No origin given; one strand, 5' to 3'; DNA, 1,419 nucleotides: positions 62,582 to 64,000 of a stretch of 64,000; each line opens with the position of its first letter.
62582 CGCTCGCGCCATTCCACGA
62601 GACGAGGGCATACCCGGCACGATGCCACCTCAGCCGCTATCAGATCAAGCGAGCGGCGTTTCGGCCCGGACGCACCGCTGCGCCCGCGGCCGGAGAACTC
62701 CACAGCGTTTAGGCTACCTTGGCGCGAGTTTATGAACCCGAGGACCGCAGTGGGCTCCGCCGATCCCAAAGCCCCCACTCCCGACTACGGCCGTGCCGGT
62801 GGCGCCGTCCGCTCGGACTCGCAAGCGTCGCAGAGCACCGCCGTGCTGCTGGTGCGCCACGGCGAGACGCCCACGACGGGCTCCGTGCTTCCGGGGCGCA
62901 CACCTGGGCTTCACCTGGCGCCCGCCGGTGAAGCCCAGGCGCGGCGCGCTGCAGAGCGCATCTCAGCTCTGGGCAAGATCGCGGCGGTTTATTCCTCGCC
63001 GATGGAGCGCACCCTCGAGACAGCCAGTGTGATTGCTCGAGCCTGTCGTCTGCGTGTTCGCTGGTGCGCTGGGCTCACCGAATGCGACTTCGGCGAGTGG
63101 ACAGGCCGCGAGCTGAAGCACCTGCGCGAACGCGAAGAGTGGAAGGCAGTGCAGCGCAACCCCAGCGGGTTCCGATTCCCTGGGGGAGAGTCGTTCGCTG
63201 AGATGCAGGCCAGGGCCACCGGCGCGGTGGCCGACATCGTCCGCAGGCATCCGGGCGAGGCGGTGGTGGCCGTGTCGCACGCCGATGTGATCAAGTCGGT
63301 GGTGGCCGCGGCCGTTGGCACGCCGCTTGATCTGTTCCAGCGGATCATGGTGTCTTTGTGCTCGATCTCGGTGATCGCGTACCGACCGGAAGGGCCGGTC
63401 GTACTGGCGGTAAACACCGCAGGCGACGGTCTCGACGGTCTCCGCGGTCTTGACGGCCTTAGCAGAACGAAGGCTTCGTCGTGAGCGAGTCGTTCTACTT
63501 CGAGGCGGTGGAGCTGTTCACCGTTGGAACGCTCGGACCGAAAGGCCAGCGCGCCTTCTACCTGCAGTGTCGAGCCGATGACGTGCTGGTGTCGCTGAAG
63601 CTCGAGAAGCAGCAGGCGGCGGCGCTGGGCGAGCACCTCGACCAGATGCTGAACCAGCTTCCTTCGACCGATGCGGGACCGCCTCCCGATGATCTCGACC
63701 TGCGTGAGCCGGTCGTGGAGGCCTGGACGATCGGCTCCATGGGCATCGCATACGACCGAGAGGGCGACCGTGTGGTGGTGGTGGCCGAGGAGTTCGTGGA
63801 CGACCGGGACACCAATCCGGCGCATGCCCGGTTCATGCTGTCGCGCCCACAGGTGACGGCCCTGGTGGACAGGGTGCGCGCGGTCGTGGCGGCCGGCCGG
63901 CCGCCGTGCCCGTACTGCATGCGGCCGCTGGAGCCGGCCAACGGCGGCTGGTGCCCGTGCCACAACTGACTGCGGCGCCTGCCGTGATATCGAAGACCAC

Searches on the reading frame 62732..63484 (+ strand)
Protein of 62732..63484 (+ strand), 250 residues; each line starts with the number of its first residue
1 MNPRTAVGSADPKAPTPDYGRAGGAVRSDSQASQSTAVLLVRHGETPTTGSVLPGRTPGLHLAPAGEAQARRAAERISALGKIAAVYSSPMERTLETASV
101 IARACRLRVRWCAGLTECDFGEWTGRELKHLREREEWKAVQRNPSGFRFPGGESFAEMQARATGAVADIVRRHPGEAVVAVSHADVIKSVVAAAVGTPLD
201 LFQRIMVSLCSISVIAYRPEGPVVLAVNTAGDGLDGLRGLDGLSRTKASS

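Call 30: search_protein_families(library=ncbifam, proteins=[window:62732-63484:+], max_evalue=0.001)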
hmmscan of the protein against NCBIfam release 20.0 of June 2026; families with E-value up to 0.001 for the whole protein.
window:62732-63484:+ (250 aa): 11 families
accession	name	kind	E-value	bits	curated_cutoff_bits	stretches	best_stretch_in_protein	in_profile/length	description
TIGR03848.1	MSMEG_4193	subfamily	4.3e-63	212.4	203.85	1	38-233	2-202/204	MSMEG_4193 family putative phosphomutase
NF005567.0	PRK07238.1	equivalog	2.9e-40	138.8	326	1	25-225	167-368/378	bifunctional RNase H/acid phosphatase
TIGR03162.1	ribazole_cobC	equivalog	9.1e-32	109.9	162.9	1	38-215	1-176/176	alpha-ribazole phosphatase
NF045917.1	PhserinePhPspA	equivalog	1.5e-23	83.6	350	1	61-229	27-196/211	phosphoserine phosphatase PspA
NF002901.0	PRK03482.1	equivalog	3.2e-21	76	261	1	38-220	4-187/215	2,3-diphosphoglycerate-dependent phosphoglycerate mutase GpmB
NF038349.1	dPGM_arch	equivalog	8.3e-19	68.2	225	1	38-218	1-172/194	2,3-diphosphoglycerate-dependent phosphoglycerate mutase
NF009993.0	PRK13462.1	equivalog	1.7e-17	63.7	226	1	36-218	6-182/203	acid phosphatase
NF009994.0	PRK13463.1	equivalog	5.2e-15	55.8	277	1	36-217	3-186/203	phosphoserine phosphatase 1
NF011580.0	PRK15004.1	equivalog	1.4e-14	54.5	250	1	39-219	4-185/203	adenosylcobalamin/alpha-ribazole phosphatase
NF002339.0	PRK01295.1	equivalog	8.1e-05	22.2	316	1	37-192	4-167/206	2,3-bisphosphoglycerate-dependent phosphoglycerate mutase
NF052369.1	PmrG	equivalog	0.00014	21.4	170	0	33-105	18-90/168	lipopolysaccharide core heptose(II)-phosphate phosphatase PmrG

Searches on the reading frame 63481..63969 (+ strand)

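Call 30: search_protein_families(library=ncbifam, proteins=[window:63481-63969:+], max_evalue=0.001)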
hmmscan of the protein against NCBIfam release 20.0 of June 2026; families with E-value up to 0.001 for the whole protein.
window:63481-63969:+ (162 aa): 1 family
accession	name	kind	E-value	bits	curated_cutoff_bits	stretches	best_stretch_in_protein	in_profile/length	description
TIGR03847.1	TIGR03847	subfamily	4.3e-40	137.3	117.25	1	5-162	3-177/177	conserved hypothetical protein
